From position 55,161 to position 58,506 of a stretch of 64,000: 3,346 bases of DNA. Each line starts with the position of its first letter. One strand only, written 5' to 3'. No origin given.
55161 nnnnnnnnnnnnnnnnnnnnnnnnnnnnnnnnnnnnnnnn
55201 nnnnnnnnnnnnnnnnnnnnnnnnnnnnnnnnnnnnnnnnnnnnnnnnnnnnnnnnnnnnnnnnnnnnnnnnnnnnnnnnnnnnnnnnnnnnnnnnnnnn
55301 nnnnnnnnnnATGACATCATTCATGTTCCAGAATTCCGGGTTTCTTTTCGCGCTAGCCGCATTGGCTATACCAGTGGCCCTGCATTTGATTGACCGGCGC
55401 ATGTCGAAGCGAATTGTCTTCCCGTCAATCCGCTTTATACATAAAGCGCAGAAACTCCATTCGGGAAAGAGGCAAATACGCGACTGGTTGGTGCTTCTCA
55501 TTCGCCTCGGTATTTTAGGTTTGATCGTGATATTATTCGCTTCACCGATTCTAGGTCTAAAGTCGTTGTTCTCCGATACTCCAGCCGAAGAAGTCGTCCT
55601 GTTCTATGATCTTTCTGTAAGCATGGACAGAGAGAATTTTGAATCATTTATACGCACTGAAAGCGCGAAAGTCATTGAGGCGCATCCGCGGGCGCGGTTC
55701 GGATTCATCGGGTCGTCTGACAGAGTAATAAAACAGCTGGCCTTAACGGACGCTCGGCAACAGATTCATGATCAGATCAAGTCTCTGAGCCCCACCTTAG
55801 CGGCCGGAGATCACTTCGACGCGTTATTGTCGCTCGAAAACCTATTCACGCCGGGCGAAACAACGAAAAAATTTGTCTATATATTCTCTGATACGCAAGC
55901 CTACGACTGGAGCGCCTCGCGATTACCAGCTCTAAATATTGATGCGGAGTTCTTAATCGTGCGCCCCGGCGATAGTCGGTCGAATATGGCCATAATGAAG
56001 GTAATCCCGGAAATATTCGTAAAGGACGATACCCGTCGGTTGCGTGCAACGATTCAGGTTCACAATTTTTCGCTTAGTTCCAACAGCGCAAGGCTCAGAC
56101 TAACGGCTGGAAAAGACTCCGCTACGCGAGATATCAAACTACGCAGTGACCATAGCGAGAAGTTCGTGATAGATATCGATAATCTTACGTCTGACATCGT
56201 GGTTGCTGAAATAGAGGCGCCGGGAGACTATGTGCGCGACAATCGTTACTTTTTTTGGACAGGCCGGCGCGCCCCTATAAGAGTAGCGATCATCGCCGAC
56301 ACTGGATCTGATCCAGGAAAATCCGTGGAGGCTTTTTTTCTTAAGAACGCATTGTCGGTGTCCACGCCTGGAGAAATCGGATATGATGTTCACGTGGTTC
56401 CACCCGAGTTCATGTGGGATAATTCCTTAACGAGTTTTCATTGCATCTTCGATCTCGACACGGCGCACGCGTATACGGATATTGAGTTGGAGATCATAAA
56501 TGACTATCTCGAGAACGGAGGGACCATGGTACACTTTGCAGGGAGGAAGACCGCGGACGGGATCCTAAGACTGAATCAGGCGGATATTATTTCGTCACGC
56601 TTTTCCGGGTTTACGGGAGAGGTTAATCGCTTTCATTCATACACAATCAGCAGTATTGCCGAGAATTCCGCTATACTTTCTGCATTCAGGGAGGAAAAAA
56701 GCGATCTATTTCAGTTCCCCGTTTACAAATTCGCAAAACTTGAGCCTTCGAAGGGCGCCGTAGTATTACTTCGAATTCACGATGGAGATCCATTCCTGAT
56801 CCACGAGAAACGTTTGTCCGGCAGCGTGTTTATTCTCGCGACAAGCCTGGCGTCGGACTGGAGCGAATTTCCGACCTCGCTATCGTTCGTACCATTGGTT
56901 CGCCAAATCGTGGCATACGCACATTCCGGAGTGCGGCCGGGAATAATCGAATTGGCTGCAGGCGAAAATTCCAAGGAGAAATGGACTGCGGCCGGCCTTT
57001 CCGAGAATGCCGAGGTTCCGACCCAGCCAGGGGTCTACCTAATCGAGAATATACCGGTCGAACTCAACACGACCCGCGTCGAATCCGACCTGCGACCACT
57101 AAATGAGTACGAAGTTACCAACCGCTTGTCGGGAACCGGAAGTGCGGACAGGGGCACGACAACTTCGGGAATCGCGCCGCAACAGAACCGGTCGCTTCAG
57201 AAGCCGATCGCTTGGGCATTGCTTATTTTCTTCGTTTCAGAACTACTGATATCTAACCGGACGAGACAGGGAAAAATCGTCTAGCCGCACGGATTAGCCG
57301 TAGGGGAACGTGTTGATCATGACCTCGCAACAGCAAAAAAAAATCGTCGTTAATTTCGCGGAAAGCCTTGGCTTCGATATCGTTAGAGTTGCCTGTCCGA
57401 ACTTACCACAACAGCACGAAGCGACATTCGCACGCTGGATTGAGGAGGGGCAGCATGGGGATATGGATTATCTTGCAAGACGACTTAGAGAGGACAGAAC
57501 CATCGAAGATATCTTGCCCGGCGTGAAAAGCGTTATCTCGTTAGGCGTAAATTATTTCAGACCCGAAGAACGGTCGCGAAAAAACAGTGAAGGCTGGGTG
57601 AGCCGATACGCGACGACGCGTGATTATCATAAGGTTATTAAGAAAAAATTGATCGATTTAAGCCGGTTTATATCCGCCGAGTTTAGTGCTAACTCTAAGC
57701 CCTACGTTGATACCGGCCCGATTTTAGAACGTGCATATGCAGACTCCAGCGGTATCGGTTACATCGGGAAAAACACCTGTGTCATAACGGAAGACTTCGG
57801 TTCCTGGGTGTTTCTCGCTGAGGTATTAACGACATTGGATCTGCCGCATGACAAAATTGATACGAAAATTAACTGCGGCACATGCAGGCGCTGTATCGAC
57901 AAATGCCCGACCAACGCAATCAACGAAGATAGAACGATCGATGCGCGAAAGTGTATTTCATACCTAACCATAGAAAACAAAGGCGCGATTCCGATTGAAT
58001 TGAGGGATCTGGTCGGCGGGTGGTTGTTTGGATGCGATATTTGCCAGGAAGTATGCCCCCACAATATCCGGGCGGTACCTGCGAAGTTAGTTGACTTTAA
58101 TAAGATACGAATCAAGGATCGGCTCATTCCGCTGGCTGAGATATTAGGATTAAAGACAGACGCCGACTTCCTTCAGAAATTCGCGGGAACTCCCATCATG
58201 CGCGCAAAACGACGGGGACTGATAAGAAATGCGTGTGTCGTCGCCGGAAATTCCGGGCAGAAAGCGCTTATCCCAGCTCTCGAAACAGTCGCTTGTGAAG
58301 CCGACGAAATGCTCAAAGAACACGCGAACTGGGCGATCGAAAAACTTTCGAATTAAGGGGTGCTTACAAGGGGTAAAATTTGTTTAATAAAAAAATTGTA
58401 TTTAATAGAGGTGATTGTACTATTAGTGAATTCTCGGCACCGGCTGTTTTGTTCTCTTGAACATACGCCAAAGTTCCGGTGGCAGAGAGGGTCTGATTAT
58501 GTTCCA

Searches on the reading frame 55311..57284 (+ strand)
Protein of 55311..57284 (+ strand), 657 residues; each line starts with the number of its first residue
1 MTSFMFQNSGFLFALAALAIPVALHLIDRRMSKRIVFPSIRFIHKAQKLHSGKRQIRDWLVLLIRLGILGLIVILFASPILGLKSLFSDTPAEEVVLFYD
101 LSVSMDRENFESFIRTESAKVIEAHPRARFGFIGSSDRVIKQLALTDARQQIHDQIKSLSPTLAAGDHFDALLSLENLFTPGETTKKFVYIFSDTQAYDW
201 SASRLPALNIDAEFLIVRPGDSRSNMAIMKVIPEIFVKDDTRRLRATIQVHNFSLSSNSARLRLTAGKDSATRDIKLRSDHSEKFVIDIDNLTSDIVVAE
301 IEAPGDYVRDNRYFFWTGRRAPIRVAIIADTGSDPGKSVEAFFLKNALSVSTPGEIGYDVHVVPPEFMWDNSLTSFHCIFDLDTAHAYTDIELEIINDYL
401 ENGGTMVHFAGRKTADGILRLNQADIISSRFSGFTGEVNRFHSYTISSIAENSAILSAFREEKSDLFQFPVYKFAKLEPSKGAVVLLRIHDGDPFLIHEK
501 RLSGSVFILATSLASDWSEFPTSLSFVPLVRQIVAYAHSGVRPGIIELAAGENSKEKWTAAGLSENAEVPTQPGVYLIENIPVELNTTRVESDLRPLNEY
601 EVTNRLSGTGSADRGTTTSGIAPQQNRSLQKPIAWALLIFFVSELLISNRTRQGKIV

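Call 30: search_protein_families(library=pfam, proteins=[window:55311-57284:+], max_evalue=0.1)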
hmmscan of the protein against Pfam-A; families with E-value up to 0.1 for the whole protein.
window:55311-57284:+ (657 aa): 3 families
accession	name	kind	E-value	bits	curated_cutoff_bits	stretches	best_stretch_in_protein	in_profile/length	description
PF07584.16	BatA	-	5.9e-15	55.9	25.9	1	5-79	3-77/77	Aerotolerance regulator N-terminal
PF00092.34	VWA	-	0.0016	19.2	23.8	1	95-202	2-119/174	von Willebrand factor type A domain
PF13519.12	VWA_2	-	0.019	16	27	1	97-195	3-106/107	von Willebrand factor type A domain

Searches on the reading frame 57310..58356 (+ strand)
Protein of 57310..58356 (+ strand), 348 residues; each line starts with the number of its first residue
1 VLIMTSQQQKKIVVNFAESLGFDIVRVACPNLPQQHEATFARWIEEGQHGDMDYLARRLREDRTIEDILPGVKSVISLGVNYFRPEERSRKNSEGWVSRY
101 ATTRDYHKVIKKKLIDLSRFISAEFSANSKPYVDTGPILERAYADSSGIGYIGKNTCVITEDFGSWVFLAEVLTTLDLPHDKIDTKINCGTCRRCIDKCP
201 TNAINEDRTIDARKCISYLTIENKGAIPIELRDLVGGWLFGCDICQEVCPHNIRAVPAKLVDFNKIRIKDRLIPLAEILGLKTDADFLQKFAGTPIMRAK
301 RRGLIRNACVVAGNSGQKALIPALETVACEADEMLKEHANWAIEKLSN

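Call 30: search_protein_families(library=pfam, proteins=[window:57310-58356:+], max_evalue=0.1)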
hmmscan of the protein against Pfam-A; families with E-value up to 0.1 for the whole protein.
window:57310-58356:+ (348 aa): 10 families
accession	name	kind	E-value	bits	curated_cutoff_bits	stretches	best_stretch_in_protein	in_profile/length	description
PF13484.11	Fer4_16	-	6.3e-24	85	30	1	188-252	1-66/66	4Fe-4S double cluster binding domain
PF08331.15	QueG_DUF1730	-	1.9e-20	73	25.1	1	65-135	4-77/77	Epoxyqueuosine reductase QueG, DUF1730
PF13187.11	Fer4_9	-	8.8e-06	26.1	27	1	187-204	35-52/52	4Fe-4S dicluster domain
PF12838.12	Fer4_7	-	0.00011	23.1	27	1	188-253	1-52/52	4Fe-4S dicluster domain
PF13237.11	Fer4_10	-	0.00019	21.8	25.5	1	183-215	4-42/53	4Fe-4S dicluster domain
PF00037.32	Fer4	-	0.0016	18.6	21.1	2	189-204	8-23/24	4Fe-4S binding domain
PF25160.1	LdpA_Fe-S-bd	-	0.0037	17.4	27.6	0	188-207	27-46/49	LdpA Fe-S cluster-binding domain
PF13183.11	Fer4_8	-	0.0058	17.6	27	0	188-202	53-67/68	4Fe-4S dicluster domain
PF14697.11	Fer4_21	-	0.091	13.4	35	0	204-251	3-53/59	4Fe-4S dicluster domain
PF12837.12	Fer4_6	-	0.097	13.1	25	0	188-204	8-24/24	4Fe-4S binding domain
